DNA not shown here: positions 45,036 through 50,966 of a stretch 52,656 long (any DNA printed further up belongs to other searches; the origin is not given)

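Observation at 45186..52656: Adjacent SF1 helicase pair: a UvrD-like ATPase and a ~1876-aa DUF4011/Upf1-like helicase/REase-like/DUF3320 giant, a candidate uncharacterised nucleic-acid surveillance module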

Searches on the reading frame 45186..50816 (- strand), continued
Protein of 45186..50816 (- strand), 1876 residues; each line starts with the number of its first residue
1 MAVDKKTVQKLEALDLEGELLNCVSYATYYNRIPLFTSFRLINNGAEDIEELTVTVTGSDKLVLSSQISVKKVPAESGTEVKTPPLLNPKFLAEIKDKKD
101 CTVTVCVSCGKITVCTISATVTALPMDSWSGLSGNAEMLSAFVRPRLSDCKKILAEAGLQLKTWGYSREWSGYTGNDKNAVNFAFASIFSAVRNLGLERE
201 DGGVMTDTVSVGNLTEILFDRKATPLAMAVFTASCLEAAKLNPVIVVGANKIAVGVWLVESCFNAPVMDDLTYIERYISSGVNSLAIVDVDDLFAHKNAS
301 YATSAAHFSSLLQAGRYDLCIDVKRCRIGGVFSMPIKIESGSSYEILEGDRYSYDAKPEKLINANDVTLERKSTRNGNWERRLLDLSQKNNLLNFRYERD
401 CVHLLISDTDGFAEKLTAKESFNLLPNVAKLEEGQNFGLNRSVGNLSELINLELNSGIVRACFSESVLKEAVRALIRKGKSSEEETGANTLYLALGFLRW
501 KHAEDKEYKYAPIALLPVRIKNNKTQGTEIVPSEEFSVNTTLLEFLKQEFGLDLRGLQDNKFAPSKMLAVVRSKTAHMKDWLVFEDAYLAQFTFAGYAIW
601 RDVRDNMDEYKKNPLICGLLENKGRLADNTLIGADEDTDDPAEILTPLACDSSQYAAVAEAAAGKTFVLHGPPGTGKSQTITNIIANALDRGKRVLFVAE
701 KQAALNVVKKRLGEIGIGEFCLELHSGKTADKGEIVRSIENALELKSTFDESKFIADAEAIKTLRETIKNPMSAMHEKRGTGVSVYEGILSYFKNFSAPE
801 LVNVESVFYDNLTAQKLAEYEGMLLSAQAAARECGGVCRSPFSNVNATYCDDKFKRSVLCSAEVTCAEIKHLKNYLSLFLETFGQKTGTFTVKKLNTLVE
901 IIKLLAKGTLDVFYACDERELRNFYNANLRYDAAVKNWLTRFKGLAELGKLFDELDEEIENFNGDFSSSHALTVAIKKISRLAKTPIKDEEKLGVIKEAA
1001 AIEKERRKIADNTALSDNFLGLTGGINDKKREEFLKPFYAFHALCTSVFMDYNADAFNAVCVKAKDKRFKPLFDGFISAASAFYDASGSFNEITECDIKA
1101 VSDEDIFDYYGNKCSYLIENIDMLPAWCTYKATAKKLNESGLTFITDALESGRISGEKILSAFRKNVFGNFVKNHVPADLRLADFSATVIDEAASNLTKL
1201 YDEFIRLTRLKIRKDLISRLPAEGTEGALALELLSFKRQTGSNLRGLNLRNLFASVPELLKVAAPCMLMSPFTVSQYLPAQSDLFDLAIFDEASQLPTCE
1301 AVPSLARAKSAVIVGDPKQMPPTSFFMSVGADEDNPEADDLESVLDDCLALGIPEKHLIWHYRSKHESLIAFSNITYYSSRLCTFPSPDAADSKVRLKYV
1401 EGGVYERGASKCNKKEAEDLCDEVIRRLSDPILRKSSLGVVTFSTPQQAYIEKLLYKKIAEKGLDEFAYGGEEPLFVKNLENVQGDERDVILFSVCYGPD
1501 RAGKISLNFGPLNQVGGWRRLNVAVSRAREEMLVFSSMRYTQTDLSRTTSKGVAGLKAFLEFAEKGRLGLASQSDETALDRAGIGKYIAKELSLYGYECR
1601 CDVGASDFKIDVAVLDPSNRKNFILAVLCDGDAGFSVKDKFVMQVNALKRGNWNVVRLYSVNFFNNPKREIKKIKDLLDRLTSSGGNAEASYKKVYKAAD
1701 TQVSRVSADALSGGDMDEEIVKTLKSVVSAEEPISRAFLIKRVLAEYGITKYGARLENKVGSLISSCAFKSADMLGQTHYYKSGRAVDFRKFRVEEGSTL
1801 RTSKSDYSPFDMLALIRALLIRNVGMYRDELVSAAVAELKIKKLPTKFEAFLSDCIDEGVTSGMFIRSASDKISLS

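Call 19: find_homologous_proteins(query=window:45186-50816:-, max_evalue=1e-10)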
Query window:45186-50816:- (1876 aa): 667 proteins with E <= 1e-10 among 8000 candidates; the best 120 are listed.
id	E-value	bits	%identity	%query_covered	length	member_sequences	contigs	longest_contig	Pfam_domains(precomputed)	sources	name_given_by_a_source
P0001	0.0e+0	4217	100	100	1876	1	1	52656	PF13195.12,PF13087.13,PF13086.13,PF01443.25,PF13604.13,PF13245.13,PF18741.8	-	-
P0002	0.0e+0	3419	80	100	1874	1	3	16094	PF11784.14,PF13195.12,PF13087.13,PF13086.13,PF01443.25,PF13604.13,PF13245.13,PF18741.8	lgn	-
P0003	0.0e+0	3024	70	100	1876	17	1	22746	PF11784.14,PF13195.12,PF13087.13,PF13086.13,PF01443.25,PF13604.13,PF13245.13,PF18741.8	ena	-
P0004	0.0e+0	3020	70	100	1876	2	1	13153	PF13195.12,PF13087.13,PF13086.13,PF01443.25,PF13604.13,PF13245.13,PF18741.8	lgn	-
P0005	0.0e+0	3018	70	100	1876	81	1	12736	PF13195.12,PF13087.13,PF13086.13,PF01443.25,PF13604.13,PF13245.13,PF18741.8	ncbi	-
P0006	0.0e+0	3017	70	100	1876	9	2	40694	PF11784.14,PF13195.12,PF13087.13,PF13086.13,PF01443.25,PF13604.13,PF13245.13,PF18741.8,PF04851.22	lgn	-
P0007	0.0e+0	3013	69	100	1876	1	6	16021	PF13195.12,PF13087.13,PF13086.13,PF01443.25,PF13604.13,PF13245.13,PF18741.8,PF04851.22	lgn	-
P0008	0.0e+0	3007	69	100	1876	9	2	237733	PF11784.14,PF13195.12,PF13087.13,PF13086.13,PF01443.25,PF13604.13,PF13245.13,PF18741.8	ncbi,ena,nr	ncbi:MAG: DUF3320 domain-containing protein [Clostridia bacterium]|nr:DUF3320 domain-containing prot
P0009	0.0e+0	2998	69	100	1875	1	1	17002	PF13195.12,PF13087.13,PF13086.13,PF01443.25,PF13604.13,PF13245.13,PF18741.8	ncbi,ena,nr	ncbi:MAG: DUF4011 domain-containing protein [Clostridia bacterium]|nr:DUF4011 domain-containing prot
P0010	0.0e+0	2997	69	100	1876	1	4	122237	PF13195.12,PF13087.13,PF13086.13,PF01443.25,PF13604.13,PF13245.13,PF18741.8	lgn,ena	-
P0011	0.0e+0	2995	69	100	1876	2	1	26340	PF13195.12,PF13087.13,PF13086.13,PF01443.25,PF13604.13,PF13245.13,PF18741.8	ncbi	-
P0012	0.0e+0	2987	69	100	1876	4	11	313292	PF13195.12,PF13087.13,PF13086.13,PF01443.25,PF13604.13,PF13245.13,PF18741.8,PF04851.22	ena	-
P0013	0.0e+0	2986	69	100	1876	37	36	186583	PF13195.12,PF13087.13,PF13086.13,PF01443.25,PF13604.13,PF13245.13,PF18741.8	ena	-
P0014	0.0e+0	2982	68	100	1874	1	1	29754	PF13195.12,PF13087.13,PF13086.13,PF01443.25,PF13604.13,PF13245.13,PF18741.8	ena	-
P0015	0.0e+0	2966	69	100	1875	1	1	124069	PF13195.12,PF13087.13,PF13086.13,PF01443.25,PF13604.13,PF13245.13,PF18741.8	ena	-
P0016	0.0e+0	2960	69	100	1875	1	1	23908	PF13195.12,PF13087.13,PF13086.13,PF01443.25,PF13604.13,PF13245.13,PF18741.8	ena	-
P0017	0.0e+0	2950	67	100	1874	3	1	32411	PF13195.12,PF13087.13,PF13086.13,PF01443.25,PF13604.13,PF13245.13,PF18741.8,PF04851.22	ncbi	-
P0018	0.0e+0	2945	68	100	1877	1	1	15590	PF11784.14,PF13195.12,PF13087.13,PF13086.13,PF01443.25,PF13604.13,PF13245.13,PF18741.8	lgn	-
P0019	0.0e+0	2934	68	100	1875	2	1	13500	PF13195.12,PF13087.13,PF13086.13,PF01443.25,PF13604.13,PF13245.13,PF18741.8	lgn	-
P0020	0.0e+0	2932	67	100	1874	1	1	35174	PF13195.12,PF13087.13,PF13086.13,PF01443.25,PF13604.13,PF13245.13,PF18741.8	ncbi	-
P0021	0.0e+0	2928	67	100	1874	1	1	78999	PF11784.14,PF13195.12,PF13087.13,PF13086.13,PF01443.25,PF13604.13,PF13245.13,PF18741.8,PF01637.25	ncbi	-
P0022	0.0e+0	2923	67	100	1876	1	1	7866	PF11784.14,PF13195.12,PF13087.13,PF13086.13,PF01443.25,PF13604.13,PF13245.13,PF18741.8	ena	-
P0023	0.0e+0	2922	67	100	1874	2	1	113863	PF13195.12,PF13087.13,PF13086.13,PF01443.25,PF13604.13,PF13245.13,PF18741.8,PF04851.22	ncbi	ncbi:MAG: DUF4011 domain-containing protein [Candidatus Coproplasma sp.]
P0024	0.0e+0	2920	67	100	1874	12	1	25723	PF11784.14,PF13195.12,PF13087.13,PF13086.13,PF01443.25,PF13604.13,PF13245.13,PF18741.8,PF04851.22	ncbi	ncbi:MAG: DUF3320 domain-containing protein [Candidatus Coproplasma sp.]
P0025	0.0e+0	2906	67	100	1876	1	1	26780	PF13195.12,PF13087.13,PF13086.13,PF01443.25,PF13604.13,PF13245.13,PF18741.8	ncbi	-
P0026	0.0e+0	2901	66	100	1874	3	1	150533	PF11784.14,PF13195.12,PF13087.13,PF13086.13,PF01443.25,PF13604.13,PF13245.13,PF18741.8,PF04851.22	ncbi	ncbi:MAG: DUF4011 domain-containing protein [Candidatus Coproplasma sp.]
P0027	0.0e+0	2893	67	100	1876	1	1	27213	PF13195.12,PF13087.13,PF13086.13,PF01443.25,PF13604.13,PF13245.13,PF18741.8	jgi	-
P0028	0.0e+0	2888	67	100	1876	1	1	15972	PF11784.14,PF13195.12,PF13087.13,PF13086.13,PF01443.25,PF13604.13,PF13245.13,PF18741.8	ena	-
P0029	0.0e+0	2883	67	100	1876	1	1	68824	PF11784.14,PF13195.12,PF13087.13,PF13086.13,PF01443.25,PF13604.13,PF13245.13,PF18741.8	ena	-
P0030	0.0e+0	2883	66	100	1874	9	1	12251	PF11784.14,PF13195.12,PF13087.13,PF13086.13,PF01443.25,PF13604.13,PF13245.13,PF18741.8,PF04851.22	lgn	-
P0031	0.0e+0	2879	67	100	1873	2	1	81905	PF13195.12,PF13087.13,PF13086.13,PF01443.25,PF13604.13,PF13245.13,PF18741.8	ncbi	-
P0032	0.0e+0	2854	66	100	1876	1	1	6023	PF13195.12,PF13087.13,PF13086.13,PF01443.25,PF13604.13,PF13245.13,PF18741.8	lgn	-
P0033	0.0e+0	2838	65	100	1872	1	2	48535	PF13195.12,PF13087.13,PF13086.13,PF01443.25,PF13604.13,PF13245.13,PF18741.8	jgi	-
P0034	0.0e+0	2830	65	100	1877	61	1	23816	PF13195.12,PF13087.13,PF13086.13,PF01443.25,PF13604.13,PF13245.13,PF18741.8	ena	-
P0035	0.0e+0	2806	64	100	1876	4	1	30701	PF13195.12,PF13087.13,PF13086.13,PF01443.25,PF13604.13,PF13245.13,PF18741.8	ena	-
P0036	0.0e+0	2801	67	99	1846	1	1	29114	PF13195.12,PF13087.13,PF13086.13,PF01443.25,PF13604.13,PF13245.13,PF18741.8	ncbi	-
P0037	0.0e+0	2745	64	100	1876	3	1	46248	PF13195.12,PF13087.13,PF13086.13,PF01443.25,PF13604.13,PF13245.13,PF18741.8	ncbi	ncbi:MAG: DUF4011 domain-containing protein [Candidatus Coproplasma sp.]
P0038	0.0e+0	2729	64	100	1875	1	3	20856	PF13195.12,PF13087.13,PF13086.13,PF01443.25,PF13604.13,PF13245.13,PF18741.8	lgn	-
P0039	0.0e+0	2721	63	100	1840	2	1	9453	PF13195.12,PF13087.13,PF13086.13,PF01443.25,PF13604.13,PF13245.13,PF18741.8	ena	-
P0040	0.0e+0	2721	63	100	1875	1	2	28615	PF13195.12,PF13087.13,PF13086.13,PF01443.25,PF13604.13,PF13245.13,PF18741.8,PF04851.22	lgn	-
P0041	0.0e+0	2718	63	100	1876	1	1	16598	PF13195.12,PF13087.13,PF13086.13,PF01443.25,PF13604.13,PF13245.13,PF18741.8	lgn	-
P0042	0.0e+0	2711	64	100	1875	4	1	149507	PF13195.12,PF13087.13,PF13086.13,PF01443.25,PF13604.13,PF13245.13,PF18741.8,PF04851.22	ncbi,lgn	-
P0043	0.0e+0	2707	63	100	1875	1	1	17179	PF13195.12,PF13087.13,PF13086.13,PF01443.25,PF13604.13,PF13245.13,PF18741.8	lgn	-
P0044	0.0e+0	2695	63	100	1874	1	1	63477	PF13195.12,PF13087.13,PF13086.13,PF01443.25,PF13604.13,PF13245.13,PF18741.8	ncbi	-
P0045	0.0e+0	2688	63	100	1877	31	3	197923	PF13195.12,PF13087.13,PF13086.13,PF01443.25,PF13604.13,PF13245.13,PF18741.8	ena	-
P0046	0.0e+0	2687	63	100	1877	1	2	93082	PF13195.12,PF13087.13,PF13086.13,PF01443.25,PF13604.13,PF13245.13,PF18741.8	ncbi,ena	-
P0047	0.0e+0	2686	63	100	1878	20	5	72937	PF13195.12,PF13087.13,PF13086.13,PF01443.25,PF13604.13,PF13245.13,PF18741.8,PF04851.22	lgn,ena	-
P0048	0.0e+0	2683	63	100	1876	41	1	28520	PF11784.14,PF13195.12,PF13087.13,PF13086.13,PF01443.25,PF13604.13,PF13245.13,PF18741.8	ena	-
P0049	0.0e+0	2681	62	100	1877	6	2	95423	PF13195.12,PF13087.13,PF13086.13,PF01443.25,PF13604.13,PF13245.13,PF18741.8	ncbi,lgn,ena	-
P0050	0.0e+0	2676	62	100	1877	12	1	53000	PF11784.14,PF13195.12,PF13087.13,PF13086.13,PF01443.25,PF13604.13,PF13245.13,PF18741.8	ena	-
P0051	0.0e+0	2673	62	100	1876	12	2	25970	PF11784.14,PF13195.12,PF13087.13,PF13086.13,PF01443.25,PF13604.13,PF13245.13,PF18741.8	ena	-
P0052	0.0e+0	2670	62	100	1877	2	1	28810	PF13195.12,PF13087.13,PF13086.13,PF01443.25,PF13604.13,PF13245.13,PF18741.8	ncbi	-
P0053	0.0e+0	2666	61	100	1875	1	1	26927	PF13195.12,PF13087.13,PF13086.13,PF01443.25,PF13604.13,PF13245.13,PF18741.8,PF04851.22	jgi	jgi:hypothetical protein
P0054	0.0e+0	2657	61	100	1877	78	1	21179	PF13195.12,PF13087.13,PF13086.13,PF01443.25,PF13604.13,PF13245.13,PF18741.8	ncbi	-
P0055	0.0e+0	2654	61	100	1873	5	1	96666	PF13195.12,PF13087.13,PF13086.13,PF01443.25,PF13604.13,PF13245.13,PF18741.8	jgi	-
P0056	0.0e+0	2652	62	100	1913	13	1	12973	PF11784.14,PF13195.12,PF13087.13,PF13086.13,PF01443.25,PF13604.13,PF13245.13,PF18741.8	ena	-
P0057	0.0e+0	2646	62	100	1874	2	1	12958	PF13195.12,PF13087.13,PF13086.13,PF01443.25,PF13604.13,PF13245.13,PF18741.8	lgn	-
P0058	0.0e+0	2635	60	100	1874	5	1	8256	PF13195.12,PF13087.13,PF13086.13,PF01443.25,PF13604.13,PF13245.13,PF18741.8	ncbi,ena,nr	ncbi:MAG: DUF4011 domain-containing protein [Clostridia bacterium]|nr:DUF4011 domain-containing prot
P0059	0.0e+0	2629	68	88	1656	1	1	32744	PF13195.12,PF13087.13,PF13086.13,PF01443.25,PF13604.13,PF13245.13,PF18741.8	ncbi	ncbi:MAG: DUF4011 domain-containing protein, partial [Candidatus Coproplasma sp.]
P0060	0.0e+0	2620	61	100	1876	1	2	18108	PF13195.12,PF13087.13,PF13086.13,PF01443.25,PF13604.13,PF13245.13,PF18741.8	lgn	-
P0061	0.0e+0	2616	60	100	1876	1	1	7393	PF13195.12,PF13087.13,PF13086.13,PF01443.25,PF13604.13,PF13245.13,PF18741.8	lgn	-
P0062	0.0e+0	2614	61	99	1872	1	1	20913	PF13195.12,PF13087.13,PF13086.13,PF01443.25,PF13604.13,PF13245.13,PF18741.8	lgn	-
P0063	0.0e+0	2610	61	100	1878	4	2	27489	PF13195.12,PF13087.13,PF13086.13,PF01443.25,PF13604.13,PF13245.13,PF18741.8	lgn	-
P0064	0.0e+0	2608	60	100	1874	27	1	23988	PF13195.12,PF13087.13,PF13086.13,PF01443.25,PF13604.13,PF13245.13,PF18741.8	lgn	-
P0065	0.0e+0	2601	60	100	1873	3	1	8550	PF13195.12,PF13087.13,PF13086.13,PF01443.25,PF13604.13,PF13245.13,PF18741.8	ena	-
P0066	0.0e+0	2599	60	100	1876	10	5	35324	PF13195.12,PF13087.13,PF13086.13,PF01443.25,PF13604.13,PF13245.13,PF18741.8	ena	-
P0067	0.0e+0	2597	61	100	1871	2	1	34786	PF13195.12,PF13087.13,PF13086.13,PF01443.25,PF13604.13,PF13245.13,PF18741.8,PF04851.22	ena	-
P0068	0.0e+0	2592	60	100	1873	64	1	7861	PF13195.12,PF13087.13,PF13086.13,PF01443.25,PF13604.13,PF13245.13,PF18741.8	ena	-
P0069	0.0e+0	2591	60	100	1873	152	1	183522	PF13195.12,PF13087.13,PF13086.13,PF01443.25,PF13604.13,PF13245.13,PF18741.8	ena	-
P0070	0.0e+0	2589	61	100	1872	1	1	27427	PF13195.12,PF13087.13,PF13086.13,PF13604.13,PF13245.13,PF18741.8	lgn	-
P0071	0.0e+0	2589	61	100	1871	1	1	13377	PF13195.12,PF13087.13,PF13086.13,PF01443.25,PF13604.13,PF13245.13,PF18741.8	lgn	-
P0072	0.0e+0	2585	60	100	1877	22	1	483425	PF13195.12,PF13087.13,PF13086.13,PF01443.25,PF13604.13,PF13245.13,PF18741.8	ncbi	-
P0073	0.0e+0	2585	60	100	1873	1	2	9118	PF13195.12,PF13087.13,PF13086.13,PF01443.25,PF13604.13,PF13245.13,PF18741.8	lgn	-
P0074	0.0e+0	2584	60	100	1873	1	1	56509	PF13195.12,PF13087.13,PF13086.13,PF01443.25,PF13604.13,PF13245.13,PF18741.8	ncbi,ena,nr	ncbi:MAG: DUF4011 domain-containing protein [Clostridia bacterium]|nr:DUF4011 domain-containing prot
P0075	0.0e+0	2584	61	100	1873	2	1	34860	PF11784.14,PF13195.12,PF13087.13,PF13086.13,PF01443.25,PF13604.13,PF13245.13,PF18741.8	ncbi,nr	ncbi:MAG: DUF3320 domain-containing protein [Clostridia bacterium]|nr:DUF3320 domain-containing prot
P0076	0.0e+0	2583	59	100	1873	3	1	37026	PF13195.12,PF13087.13,PF13086.13,PF01443.25,PF13604.13,PF13245.13,PF18741.8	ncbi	-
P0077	0.0e+0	2582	60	100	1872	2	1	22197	PF13195.12,PF13087.13,PF13086.13,PF01443.25,PF13604.13,PF13245.13,PF18741.8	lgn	-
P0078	0.0e+0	2575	60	100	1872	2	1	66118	PF13195.12,PF13087.13,PF13086.13,PF01443.25,PF13604.13,PF13245.13,PF18741.8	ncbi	-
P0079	0.0e+0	2570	60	100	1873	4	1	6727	PF13195.12,PF13087.13,PF13086.13,PF01443.25,PF13604.13,PF13245.13,PF18741.8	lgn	-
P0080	0.0e+0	2567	60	100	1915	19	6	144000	PF13195.12,PF13087.13,PF13086.13,PF01443.25,PF13604.13,PF13245.13,PF18741.8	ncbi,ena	-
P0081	0.0e+0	2567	60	100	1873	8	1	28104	PF13195.12,PF13087.13,PF13086.13,PF01443.25,PF13604.13,PF13245.13,PF18741.8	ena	-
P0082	0.0e+0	2567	60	100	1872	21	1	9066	PF11784.14,PF13195.12,PF13087.13,PF13086.13,PF01443.25,PF13604.13,PF13245.13,PF18741.8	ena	-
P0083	0.0e+0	2565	60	100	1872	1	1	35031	PF13195.12,PF13087.13,PF13086.13,PF01443.25,PF13245.13,PF18741.8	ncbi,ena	-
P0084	0.0e+0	2561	59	100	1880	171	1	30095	PF13195.12,PF13087.13,PF13086.13,PF01443.25,PF13604.13,PF13245.13,PF18741.8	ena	-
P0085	0.0e+0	2561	60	100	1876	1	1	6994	PF13195.12,PF13087.13,PF13086.13,PF01443.25,PF13604.13,PF13245.13,PF18741.8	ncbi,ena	-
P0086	0.0e+0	2561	59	100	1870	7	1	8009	PF13195.12,PF13087.13,PF13086.13,PF01443.25,PF13604.13,PF13245.13,PF18741.8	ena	-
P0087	0.0e+0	2560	60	100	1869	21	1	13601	PF13195.12,PF13087.13,PF13086.13,PF01443.25,PF13604.13,PF13245.13,PF18741.8,PF04851.22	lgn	-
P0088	0.0e+0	2559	59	100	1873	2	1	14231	PF13195.12,PF13087.13,PF13086.13,PF01443.25,PF13604.13,PF13245.13,PF18741.8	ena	-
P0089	0.0e+0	2559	59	100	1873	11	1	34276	PF13195.12,PF13087.13,PF13086.13,PF01443.25,PF13604.13,PF13245.13,PF18741.8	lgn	-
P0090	0.0e+0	2559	59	100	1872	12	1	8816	PF13195.12,PF13087.13,PF13086.13,PF01443.25,PF13604.13,PF13245.13,PF18741.8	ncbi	-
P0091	0.0e+0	2557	59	100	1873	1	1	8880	PF13195.12,PF13087.13,PF13086.13,PF01443.25,PF13604.13,PF13245.13,PF18741.8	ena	-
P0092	0.0e+0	2555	59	100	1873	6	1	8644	PF13195.12,PF13087.13,PF13086.13,PF01443.25,PF13604.13,PF13245.13,PF18741.8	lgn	-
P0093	0.0e+0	2554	60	100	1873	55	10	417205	PF13195.12,PF13087.13,PF13086.13,PF01443.25,PF13604.13,PF13245.13,PF18741.8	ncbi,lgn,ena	-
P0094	0.0e+0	2554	60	100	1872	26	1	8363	PF13195.12,PF13087.13,PF13086.13,PF01443.25,PF13604.13,PF13245.13,PF18741.8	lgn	-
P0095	0.0e+0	2554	59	100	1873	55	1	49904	PF13195.12,PF13087.13,PF13086.13,PF01443.25,PF13604.13,PF13245.13,PF18741.8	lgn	-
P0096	0.0e+0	2554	59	100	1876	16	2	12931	PF13195.12,PF13087.13,PF13086.13,PF01443.25,PF13604.13,PF13245.13,PF18741.8,PF04851.22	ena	-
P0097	0.0e+0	2553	60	100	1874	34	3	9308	PF13195.12,PF13087.13,PF13086.13,PF01443.25,PF13604.13,PF13245.13,PF18741.8,PF04851.22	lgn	-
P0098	0.0e+0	2553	59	100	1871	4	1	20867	PF13195.12,PF13087.13,PF13086.13,PF01443.25,PF13604.13,PF13245.13,PF18741.8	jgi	-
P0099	0.0e+0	2552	59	100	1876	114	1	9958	PF13195.12,PF13087.13,PF13086.13,PF01443.25,PF13604.13,PF13245.13,PF18741.8,PF04851.22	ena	-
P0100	0.0e+0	2551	60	99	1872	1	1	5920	PF13195.12,PF13087.13,PF13086.13,PF13604.13,PF13245.13,PF18741.8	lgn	-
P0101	0.0e+0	2551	59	100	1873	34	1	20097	PF13195.12,PF13087.13,PF13086.13,PF01443.25,PF13604.13,PF13245.13,PF18741.8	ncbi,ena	-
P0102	0.0e+0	2550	59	100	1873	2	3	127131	PF13195.12,PF13087.13,PF13086.13,PF01443.25,PF13604.13,PF13245.13,PF18741.8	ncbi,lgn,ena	-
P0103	0.0e+0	2549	59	100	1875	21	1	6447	PF13195.12,PF13087.13,PF13086.13,PF13604.13,PF13245.13,PF18741.8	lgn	-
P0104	0.0e+0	2549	59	100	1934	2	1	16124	PF13195.12,PF13087.13,PF13086.13,PF01443.25,PF13604.13,PF13245.13,PF18741.8,PF04851.22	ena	-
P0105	0.0e+0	2549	59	100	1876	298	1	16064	PF13195.12,PF13087.13,PF13086.13,PF01443.25,PF13604.13,PF13245.13,PF18741.8,PF04851.22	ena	-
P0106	0.0e+0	2549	59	100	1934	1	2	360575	PF13195.12,PF13087.13,PF13086.13,PF01443.25,PF13604.13,PF13245.13,PF18741.8,PF04851.22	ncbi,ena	-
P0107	0.0e+0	2548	59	100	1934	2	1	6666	PF13195.12,PF13087.13,PF13086.13,PF01443.25,PF13604.13,PF13245.13,PF18741.8,PF04851.22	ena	-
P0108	0.0e+0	2548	59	100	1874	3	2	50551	PF13195.12,PF13087.13,PF13086.13,PF01443.25,PF13604.13,PF13245.13,PF18741.8,PF04851.22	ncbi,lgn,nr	ncbi:MAG: DUF4011 domain-containing protein [Clostridia bacterium]|nr:DUF4011 domain-containing prot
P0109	0.0e+0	2547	59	100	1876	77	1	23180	PF13195.12,PF13087.13,PF13086.13,PF01443.25,PF13604.13,PF13245.13,PF18741.8,PF04851.22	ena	-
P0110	0.0e+0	2546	59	100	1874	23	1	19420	PF13195.12,PF13087.13,PF13086.13,PF01443.25,PF13604.13,PF13245.13,PF18741.8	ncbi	-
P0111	0.0e+0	2545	59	100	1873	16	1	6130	PF13195.12,PF13087.13,PF13086.13,PF01443.25,PF13604.13,PF13245.13,PF18741.8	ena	-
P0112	0.0e+0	2544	59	100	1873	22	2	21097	PF13195.12,PF13087.13,PF13086.13,PF01443.25,PF13604.13,PF13245.13,PF18741.8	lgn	-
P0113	0.0e+0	2544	59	100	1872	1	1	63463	PF13195.12,PF13087.13,PF13086.13,PF13604.13,PF13245.13,PF18741.8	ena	-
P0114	0.0e+0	2543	59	100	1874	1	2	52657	PF13195.12,PF13087.13,PF13086.13,PF01443.25,PF13604.13,PF13245.13,PF18741.8,PF04851.22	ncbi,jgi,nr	ncbi:MAG: DUF4011 domain-containing protein [Clostridiales bacterium]|nr:DUF4011 domain-containing p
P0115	0.0e+0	2542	59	100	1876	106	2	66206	PF13195.12,PF13087.13,PF13086.13,PF13604.13,PF13245.13,PF18741.8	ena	-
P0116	0.0e+0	2542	59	100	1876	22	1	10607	PF13195.12,PF13087.13,PF13086.13,PF01443.25,PF13604.13,PF13245.13,PF18741.8,PF04851.22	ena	-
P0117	0.0e+0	2541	59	100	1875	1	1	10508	PF13195.12,PF13087.13,PF13086.13,PF01443.25,PF13604.13,PF13245.13,PF18741.8,PF04851.22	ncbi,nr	ncbi:MAG: DUF4011 domain-containing protein [Clostridia bacterium]|nr:DUF4011 domain-containing prot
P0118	0.0e+0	2540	59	100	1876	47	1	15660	PF13195.12,PF13087.13,PF13086.13,PF01443.25,PF13604.13,PF13245.13,PF18741.8,PF04851.22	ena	-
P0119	0.0e+0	2538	59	100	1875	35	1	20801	PF13195.12,PF13087.13,PF13086.13,PF01443.25,PF13604.13,PF13245.13,PF18741.8,PF04851.22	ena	-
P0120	0.0e+0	2537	59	100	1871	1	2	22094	PF13195.12,PF13087.13,PF13086.13,PF01443.25,PF13604.13,PF13245.13,PF18741.8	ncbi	-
